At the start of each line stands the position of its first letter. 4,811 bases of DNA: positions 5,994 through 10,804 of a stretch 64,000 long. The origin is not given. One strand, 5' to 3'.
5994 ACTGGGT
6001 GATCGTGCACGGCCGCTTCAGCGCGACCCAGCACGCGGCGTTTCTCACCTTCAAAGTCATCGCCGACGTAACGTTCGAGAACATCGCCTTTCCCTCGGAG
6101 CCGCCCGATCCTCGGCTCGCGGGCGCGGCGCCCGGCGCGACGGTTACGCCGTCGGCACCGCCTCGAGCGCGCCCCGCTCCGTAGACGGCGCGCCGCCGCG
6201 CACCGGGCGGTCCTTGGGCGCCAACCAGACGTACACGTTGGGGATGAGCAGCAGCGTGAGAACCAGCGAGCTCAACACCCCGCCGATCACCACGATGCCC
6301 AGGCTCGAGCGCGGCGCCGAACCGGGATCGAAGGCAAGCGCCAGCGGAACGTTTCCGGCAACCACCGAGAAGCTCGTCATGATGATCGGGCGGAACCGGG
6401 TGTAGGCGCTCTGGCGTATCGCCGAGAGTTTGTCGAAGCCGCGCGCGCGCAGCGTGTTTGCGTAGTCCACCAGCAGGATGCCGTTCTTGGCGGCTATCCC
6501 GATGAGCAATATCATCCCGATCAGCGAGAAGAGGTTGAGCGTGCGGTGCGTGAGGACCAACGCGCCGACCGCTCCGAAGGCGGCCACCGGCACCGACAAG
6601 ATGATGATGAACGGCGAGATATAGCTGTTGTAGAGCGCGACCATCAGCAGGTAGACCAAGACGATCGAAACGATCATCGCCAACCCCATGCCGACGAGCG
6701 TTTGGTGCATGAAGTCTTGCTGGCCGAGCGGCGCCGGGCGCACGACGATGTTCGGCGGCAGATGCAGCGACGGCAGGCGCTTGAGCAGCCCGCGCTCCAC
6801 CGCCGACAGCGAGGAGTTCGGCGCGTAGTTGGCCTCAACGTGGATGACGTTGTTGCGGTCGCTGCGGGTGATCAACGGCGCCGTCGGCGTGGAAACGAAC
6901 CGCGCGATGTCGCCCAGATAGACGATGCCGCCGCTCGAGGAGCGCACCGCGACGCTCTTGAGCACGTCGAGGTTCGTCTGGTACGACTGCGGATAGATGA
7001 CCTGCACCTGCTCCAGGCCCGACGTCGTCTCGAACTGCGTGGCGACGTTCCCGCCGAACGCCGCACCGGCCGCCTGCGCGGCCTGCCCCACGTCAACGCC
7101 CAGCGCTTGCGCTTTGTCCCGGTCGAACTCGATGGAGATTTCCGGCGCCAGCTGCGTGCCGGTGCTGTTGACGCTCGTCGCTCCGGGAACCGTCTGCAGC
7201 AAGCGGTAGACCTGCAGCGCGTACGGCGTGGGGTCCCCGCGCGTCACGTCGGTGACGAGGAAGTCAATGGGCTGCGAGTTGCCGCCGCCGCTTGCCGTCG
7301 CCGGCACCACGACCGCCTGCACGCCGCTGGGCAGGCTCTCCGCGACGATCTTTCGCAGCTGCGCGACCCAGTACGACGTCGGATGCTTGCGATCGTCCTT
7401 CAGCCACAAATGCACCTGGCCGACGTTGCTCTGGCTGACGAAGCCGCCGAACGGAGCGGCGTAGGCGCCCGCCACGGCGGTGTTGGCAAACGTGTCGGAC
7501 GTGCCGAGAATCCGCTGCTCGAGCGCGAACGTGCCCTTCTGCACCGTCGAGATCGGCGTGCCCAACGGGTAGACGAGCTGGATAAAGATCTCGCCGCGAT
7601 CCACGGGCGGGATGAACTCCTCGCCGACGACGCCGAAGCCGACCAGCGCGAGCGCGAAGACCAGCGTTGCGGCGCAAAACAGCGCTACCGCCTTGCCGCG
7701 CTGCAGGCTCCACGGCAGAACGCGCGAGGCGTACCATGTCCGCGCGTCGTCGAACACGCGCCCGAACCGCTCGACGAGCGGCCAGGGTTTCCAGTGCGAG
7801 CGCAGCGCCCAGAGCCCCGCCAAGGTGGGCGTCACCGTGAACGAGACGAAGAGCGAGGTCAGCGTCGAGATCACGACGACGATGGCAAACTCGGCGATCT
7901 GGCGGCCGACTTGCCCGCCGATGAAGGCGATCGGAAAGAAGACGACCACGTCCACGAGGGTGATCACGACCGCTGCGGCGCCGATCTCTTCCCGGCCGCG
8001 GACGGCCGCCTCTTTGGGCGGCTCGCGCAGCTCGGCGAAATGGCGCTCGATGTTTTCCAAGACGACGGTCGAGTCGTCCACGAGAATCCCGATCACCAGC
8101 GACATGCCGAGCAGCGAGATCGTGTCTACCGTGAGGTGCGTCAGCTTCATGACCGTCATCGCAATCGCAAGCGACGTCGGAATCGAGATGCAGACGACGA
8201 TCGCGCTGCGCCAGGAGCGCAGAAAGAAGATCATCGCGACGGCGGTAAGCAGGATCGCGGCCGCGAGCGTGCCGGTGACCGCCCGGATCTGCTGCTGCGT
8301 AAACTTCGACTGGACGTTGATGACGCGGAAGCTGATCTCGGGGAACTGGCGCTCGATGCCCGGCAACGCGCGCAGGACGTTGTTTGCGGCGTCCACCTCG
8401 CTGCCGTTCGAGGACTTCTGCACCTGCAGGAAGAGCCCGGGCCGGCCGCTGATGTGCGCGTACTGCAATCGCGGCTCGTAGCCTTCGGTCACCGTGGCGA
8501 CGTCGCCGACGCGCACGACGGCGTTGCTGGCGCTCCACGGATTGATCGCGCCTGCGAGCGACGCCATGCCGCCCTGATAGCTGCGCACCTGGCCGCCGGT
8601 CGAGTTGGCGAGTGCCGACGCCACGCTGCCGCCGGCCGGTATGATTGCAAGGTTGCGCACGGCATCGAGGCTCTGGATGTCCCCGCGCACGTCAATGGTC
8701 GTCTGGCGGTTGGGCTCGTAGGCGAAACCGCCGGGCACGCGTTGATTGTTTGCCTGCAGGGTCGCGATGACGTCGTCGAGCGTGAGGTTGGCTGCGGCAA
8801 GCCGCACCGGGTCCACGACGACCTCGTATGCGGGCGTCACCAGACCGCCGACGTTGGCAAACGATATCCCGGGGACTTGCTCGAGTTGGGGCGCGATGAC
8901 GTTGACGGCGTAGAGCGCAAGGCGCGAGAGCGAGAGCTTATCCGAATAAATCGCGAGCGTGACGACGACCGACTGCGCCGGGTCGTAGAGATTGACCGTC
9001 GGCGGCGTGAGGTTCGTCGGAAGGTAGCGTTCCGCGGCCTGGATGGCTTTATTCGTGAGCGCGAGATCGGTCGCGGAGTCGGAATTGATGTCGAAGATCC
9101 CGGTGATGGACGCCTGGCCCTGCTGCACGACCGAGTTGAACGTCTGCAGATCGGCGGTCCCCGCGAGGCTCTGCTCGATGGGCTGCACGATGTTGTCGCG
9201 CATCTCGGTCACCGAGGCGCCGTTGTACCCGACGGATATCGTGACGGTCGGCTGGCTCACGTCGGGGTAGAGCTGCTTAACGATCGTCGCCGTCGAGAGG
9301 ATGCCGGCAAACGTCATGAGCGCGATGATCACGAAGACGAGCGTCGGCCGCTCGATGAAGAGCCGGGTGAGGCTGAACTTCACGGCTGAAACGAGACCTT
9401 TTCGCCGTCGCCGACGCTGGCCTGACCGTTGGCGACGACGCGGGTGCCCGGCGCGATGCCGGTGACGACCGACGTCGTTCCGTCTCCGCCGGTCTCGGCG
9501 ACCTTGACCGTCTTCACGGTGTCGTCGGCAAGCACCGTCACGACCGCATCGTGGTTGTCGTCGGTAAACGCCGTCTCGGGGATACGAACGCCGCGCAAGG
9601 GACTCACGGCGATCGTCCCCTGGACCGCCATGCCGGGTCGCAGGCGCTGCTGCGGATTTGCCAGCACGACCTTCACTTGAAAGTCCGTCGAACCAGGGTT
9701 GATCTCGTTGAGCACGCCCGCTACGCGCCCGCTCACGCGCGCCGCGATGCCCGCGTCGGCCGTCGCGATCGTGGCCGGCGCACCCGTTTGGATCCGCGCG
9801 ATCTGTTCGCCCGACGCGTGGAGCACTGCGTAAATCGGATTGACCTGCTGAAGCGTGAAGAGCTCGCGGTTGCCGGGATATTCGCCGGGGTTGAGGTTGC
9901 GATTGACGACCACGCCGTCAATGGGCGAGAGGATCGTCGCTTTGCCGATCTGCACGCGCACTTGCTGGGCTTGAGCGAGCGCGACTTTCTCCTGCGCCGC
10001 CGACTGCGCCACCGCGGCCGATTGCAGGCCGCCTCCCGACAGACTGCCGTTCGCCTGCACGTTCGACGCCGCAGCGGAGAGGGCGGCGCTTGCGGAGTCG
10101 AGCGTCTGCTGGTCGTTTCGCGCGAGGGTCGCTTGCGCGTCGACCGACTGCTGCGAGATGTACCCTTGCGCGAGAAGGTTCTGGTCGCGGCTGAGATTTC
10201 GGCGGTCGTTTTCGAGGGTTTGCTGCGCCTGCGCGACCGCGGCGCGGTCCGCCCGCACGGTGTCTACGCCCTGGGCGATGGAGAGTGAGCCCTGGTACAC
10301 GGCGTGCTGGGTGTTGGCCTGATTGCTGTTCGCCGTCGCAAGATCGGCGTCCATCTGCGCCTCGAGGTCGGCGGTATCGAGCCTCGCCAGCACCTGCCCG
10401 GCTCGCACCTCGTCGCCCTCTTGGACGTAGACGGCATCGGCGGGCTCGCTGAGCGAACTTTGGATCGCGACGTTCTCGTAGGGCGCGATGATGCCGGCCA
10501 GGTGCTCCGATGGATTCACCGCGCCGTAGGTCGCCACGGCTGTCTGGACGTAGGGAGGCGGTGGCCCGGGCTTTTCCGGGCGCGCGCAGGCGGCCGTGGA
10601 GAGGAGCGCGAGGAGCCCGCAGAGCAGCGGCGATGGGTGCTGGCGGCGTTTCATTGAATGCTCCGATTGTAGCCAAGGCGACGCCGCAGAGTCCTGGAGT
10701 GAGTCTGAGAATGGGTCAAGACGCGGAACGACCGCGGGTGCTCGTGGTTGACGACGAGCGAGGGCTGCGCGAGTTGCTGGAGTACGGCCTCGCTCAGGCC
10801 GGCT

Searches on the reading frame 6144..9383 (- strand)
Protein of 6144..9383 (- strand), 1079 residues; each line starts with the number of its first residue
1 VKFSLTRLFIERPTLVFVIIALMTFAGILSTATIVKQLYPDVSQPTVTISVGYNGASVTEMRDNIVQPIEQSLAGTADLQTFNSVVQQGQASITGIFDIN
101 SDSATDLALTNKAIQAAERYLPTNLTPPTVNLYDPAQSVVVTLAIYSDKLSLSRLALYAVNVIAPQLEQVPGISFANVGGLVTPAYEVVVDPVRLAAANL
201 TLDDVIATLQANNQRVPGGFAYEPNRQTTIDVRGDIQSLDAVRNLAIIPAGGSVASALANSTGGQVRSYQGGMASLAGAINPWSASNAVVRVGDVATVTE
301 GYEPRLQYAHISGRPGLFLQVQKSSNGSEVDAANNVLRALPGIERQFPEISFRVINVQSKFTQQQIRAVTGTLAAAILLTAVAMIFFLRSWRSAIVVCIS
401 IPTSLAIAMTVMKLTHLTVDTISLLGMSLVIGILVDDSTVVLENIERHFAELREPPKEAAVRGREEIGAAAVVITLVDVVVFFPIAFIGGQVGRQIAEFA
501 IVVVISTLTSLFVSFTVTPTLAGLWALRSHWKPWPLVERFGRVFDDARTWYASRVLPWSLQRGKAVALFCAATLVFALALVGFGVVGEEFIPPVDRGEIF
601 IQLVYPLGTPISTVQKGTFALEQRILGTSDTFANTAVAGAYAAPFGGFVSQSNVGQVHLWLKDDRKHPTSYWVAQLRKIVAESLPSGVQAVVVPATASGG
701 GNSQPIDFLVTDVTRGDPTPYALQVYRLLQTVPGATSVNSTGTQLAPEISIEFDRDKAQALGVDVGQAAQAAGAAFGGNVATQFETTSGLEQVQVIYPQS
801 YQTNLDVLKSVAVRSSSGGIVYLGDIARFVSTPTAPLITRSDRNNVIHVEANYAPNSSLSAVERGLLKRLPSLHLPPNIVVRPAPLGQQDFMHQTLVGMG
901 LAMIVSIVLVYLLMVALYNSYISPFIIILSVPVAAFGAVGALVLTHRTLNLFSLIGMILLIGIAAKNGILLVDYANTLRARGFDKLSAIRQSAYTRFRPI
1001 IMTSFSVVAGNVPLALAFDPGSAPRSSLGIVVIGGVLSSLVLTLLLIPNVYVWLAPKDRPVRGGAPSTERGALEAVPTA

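Call 45: search_protein_families(library=pfam, proteins=[window:6144-9383:-], max_evalue=0.001)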
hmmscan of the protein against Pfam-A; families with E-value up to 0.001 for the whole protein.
window:6144-9383:- (1079 aa): 3 families
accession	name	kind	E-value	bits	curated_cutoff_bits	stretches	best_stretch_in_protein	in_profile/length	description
PF00873.25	ACR_tran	-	5.2e-200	667.1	28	2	285-1054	248-1020/1021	AcrB/AcrD/AcrF family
PF02355.23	SecD_SecF_C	-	3.2e-07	30.4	20.5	1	357-517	21-182/189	Protein export membrane protein SecD/SecF, C-terminal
PF03176.21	MMPL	-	6.6e-07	29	20.5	1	888-1057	134-305/333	MMPL family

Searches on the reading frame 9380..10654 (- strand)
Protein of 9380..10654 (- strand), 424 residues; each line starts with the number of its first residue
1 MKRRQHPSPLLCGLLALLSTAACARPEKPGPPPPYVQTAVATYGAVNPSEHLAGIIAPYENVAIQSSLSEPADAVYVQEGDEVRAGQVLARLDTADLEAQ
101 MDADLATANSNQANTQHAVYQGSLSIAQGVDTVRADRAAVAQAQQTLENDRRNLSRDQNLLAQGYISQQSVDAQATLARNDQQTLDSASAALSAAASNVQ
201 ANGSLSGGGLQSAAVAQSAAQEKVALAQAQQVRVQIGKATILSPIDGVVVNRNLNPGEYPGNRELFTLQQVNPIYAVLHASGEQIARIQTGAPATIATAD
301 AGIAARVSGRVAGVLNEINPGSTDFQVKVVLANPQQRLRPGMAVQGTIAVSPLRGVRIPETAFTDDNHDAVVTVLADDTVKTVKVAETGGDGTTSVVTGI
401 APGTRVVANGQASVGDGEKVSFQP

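Call 45: search_protein_families(library=pfam, proteins=[window:9380-10654:-], max_evalue=0.001)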
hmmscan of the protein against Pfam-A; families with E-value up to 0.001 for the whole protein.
window:9380-10654:- (424 aa): 3 families
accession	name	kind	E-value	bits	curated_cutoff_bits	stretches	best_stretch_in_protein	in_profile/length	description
PF16576.10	HlyD_D23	-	1.7e-17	63.9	30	1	65-344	23-214/214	Barrel-sandwich domain of CusB or HlyD membrane-fusion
PF13437.12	HlyD_3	-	6.2e-11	43.4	22.2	1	240-341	1-106/106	HlyD family secretion protein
PF13533.13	Biotin_lipoyl_2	-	7.2e-06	26.1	29.8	1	74-93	13-32/32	Biotin-lipoyl like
